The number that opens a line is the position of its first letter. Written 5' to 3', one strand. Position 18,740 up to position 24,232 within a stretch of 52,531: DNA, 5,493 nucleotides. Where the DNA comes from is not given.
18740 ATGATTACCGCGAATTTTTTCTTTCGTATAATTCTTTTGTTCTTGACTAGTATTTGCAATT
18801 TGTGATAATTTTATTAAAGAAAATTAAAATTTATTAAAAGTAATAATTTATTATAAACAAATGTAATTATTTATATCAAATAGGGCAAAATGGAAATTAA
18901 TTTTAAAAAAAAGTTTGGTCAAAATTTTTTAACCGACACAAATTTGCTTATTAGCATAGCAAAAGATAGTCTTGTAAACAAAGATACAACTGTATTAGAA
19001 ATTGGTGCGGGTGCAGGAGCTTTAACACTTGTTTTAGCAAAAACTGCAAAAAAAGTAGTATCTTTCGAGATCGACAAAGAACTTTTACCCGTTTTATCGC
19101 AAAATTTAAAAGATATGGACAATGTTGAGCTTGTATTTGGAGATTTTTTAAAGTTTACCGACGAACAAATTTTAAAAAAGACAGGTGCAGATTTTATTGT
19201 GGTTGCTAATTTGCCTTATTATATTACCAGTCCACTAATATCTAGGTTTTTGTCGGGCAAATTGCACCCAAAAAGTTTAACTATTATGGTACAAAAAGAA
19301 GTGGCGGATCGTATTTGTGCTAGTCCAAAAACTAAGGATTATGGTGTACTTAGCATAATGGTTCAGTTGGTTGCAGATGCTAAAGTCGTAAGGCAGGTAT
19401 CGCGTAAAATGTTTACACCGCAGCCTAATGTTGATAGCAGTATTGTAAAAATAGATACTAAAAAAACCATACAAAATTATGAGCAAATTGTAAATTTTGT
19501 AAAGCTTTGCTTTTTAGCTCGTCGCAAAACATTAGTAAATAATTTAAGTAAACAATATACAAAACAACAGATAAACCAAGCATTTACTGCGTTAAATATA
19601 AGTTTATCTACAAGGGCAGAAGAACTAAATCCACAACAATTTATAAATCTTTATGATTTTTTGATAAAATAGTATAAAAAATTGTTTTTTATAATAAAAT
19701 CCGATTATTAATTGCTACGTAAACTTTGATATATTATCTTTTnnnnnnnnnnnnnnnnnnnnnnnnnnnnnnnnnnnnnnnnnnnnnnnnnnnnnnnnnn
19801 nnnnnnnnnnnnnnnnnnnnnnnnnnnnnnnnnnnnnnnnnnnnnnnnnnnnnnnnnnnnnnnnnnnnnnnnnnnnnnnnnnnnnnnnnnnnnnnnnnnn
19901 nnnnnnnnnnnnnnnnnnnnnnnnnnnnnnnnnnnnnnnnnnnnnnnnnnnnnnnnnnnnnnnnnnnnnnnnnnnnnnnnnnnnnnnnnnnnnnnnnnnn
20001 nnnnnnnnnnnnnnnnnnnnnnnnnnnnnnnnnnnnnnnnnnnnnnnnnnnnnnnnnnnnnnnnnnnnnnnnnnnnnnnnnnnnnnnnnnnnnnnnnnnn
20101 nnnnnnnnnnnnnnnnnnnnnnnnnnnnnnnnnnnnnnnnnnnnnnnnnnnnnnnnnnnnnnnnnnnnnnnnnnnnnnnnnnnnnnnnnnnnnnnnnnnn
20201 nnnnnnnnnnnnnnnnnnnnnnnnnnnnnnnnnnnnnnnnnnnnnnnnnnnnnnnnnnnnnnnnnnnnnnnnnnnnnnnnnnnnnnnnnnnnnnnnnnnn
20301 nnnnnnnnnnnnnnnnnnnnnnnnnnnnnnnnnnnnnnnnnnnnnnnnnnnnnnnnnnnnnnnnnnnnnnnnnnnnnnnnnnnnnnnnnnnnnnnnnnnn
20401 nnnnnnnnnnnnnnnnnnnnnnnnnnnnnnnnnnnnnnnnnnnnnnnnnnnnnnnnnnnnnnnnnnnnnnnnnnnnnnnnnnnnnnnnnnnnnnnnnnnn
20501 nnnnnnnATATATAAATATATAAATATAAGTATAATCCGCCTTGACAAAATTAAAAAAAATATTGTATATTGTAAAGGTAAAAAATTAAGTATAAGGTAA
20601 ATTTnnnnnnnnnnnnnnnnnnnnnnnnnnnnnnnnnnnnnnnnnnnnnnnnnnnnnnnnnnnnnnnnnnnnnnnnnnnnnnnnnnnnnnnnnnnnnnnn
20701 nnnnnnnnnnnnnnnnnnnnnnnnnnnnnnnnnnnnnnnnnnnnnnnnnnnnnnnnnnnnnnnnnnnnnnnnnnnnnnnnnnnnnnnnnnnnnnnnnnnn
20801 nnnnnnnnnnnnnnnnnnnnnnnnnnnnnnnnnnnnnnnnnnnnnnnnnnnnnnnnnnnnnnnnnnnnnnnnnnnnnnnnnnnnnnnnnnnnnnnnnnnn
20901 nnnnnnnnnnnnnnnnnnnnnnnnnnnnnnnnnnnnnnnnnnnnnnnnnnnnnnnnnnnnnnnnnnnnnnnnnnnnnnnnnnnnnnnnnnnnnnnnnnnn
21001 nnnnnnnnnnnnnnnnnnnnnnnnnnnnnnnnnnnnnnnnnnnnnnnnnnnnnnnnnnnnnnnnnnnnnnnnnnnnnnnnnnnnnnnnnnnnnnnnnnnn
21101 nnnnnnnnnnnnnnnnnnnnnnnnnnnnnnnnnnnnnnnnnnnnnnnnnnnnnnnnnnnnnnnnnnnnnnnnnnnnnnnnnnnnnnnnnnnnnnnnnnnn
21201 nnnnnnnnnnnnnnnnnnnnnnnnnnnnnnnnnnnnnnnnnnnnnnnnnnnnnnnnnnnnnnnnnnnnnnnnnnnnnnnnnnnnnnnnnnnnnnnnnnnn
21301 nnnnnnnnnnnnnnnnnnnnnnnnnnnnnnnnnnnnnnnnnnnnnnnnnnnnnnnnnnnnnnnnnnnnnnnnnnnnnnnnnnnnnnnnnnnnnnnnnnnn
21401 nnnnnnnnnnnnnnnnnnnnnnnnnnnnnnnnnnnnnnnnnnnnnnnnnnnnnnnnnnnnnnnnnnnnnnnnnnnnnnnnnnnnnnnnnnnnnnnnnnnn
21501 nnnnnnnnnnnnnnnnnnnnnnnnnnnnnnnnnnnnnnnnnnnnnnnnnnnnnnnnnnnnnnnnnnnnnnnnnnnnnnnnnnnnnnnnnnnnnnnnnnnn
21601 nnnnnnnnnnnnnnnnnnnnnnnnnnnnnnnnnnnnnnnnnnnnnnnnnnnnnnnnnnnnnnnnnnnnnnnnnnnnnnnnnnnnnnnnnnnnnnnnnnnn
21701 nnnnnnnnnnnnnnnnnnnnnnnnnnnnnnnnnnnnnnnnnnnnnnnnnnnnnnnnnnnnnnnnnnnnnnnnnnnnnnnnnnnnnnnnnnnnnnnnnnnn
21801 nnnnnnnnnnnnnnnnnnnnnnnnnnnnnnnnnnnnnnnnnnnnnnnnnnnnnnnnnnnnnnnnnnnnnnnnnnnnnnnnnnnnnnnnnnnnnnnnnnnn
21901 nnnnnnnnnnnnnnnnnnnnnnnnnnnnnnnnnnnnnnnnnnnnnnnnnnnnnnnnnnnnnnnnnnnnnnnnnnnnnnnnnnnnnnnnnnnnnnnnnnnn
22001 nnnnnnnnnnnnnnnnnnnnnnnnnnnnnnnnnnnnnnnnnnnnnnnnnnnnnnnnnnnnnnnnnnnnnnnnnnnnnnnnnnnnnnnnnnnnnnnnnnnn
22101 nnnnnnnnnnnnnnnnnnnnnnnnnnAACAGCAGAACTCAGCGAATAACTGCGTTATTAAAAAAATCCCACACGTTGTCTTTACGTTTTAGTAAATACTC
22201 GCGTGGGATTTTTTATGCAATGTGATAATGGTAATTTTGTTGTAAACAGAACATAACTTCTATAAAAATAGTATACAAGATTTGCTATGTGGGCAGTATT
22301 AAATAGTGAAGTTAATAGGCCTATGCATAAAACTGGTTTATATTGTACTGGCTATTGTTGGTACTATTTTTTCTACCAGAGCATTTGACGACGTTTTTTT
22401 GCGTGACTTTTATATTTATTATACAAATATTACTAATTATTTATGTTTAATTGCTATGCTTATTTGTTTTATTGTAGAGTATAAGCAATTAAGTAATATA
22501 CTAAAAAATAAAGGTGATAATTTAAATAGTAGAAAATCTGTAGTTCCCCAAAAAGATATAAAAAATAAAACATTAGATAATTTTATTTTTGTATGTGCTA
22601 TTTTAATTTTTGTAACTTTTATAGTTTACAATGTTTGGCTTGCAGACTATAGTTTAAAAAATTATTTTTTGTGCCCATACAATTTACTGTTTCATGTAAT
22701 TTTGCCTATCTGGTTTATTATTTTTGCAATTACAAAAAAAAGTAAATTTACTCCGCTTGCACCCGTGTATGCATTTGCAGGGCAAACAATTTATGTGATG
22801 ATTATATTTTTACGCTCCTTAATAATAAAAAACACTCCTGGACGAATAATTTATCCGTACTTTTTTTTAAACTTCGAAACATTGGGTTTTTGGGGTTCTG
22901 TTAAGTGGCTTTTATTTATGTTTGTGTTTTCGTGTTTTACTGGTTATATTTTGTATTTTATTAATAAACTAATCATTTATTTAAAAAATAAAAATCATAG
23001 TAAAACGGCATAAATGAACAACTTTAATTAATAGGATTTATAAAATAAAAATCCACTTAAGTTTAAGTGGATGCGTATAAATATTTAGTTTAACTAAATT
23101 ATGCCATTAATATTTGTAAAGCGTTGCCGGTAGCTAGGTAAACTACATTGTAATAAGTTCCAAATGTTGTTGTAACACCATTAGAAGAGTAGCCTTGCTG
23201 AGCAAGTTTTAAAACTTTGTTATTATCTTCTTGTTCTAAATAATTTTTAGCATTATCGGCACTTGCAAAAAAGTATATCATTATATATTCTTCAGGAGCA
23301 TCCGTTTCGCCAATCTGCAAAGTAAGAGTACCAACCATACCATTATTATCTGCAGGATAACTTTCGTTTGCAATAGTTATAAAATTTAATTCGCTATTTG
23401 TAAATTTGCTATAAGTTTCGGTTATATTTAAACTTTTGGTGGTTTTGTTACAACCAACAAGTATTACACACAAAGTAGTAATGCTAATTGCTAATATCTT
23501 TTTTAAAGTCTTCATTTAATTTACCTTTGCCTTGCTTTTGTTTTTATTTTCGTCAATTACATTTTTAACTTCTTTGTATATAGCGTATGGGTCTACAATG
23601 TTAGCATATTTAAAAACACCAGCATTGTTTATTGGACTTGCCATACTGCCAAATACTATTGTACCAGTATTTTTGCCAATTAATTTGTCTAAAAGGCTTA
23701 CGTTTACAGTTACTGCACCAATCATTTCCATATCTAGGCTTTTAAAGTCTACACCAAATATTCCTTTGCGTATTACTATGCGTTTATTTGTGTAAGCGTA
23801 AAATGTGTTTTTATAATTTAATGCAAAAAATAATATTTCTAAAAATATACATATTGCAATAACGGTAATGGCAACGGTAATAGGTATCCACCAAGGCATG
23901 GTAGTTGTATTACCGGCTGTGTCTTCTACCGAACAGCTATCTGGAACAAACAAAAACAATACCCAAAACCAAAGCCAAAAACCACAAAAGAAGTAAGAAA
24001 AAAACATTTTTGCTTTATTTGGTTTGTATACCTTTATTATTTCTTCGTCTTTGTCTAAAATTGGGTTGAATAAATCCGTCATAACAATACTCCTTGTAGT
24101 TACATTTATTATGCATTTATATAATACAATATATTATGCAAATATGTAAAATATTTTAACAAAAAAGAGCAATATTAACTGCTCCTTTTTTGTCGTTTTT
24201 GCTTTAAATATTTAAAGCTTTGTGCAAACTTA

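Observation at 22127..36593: The repeat family is dispersed and its left end sits on or just after stop codons of + strand genes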

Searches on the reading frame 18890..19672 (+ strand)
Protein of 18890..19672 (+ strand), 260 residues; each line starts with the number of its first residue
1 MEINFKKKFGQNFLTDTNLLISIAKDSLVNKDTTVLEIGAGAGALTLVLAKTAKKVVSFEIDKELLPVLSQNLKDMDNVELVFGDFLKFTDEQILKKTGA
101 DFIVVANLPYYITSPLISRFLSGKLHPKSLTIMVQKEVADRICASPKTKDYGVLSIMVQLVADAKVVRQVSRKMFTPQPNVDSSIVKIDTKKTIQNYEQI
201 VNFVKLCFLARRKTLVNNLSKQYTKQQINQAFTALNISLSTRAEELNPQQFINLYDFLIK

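Call 64: search_protein_families(library=pfam, proteins=[window:18890-19672:+], max_evalue=0.00001)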
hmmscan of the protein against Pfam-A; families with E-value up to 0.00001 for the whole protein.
window:18890-19672:+ (260 aa): 3 families
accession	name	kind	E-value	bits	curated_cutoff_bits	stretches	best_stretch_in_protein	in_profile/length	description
PF00398.26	RrnaAD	-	1.5e-63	214.9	24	1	4-259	3-262/263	Ribosomal RNA adenine dimethylase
PF13847.12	Methyltransf_31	-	3.5e-08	33.7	27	1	30-115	2-90/145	Methyltransferase domain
PF13649.12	Methyltransf_25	-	2.5e-06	28.5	27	1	35-120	1-85/97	Methyltransferase domain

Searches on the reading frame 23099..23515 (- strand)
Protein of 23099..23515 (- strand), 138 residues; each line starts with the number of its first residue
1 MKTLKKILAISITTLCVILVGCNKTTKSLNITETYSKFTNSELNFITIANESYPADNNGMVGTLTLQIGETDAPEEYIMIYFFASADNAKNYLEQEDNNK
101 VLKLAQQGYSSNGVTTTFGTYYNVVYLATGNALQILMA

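Call 12: search_protein_families(library=pfam, proteins=[window:23099-23515:-])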
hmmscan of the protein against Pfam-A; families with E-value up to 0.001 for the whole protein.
window:23099-23515:- (138 aa): 0 families

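Call 88: find_encoding_contigs(protein=window:23099-23515:-, flank=10000, max_places=6)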
Protein window:23099-23515:- (138 aa): no gene with exactly this product is on record in the collection.

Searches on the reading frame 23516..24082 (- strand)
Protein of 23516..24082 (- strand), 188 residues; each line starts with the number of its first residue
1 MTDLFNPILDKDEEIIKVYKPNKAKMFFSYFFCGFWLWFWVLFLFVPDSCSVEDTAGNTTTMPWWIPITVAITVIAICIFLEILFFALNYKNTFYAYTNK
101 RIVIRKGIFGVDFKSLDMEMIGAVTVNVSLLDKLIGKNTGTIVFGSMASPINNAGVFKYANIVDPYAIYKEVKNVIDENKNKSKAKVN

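Call 64: search_protein_families(library=pfam, proteins=[window:23516-24082:-], max_evalue=0.00001)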
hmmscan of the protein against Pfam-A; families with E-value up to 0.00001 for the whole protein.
window:23516-24082:- (188 aa): 1 family
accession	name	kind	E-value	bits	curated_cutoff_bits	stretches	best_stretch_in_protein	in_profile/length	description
PF03703.20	bPH_2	-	7e-07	29.8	22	1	90-150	1-59/78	Bacterial PH domain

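Call 89: find_encoding_contigs(protein=window:23516-24082:-, flank=10000, max_places=6)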
Protein window:23516-24082:- (188 aa): no gene with exactly this product is on record in the collection.
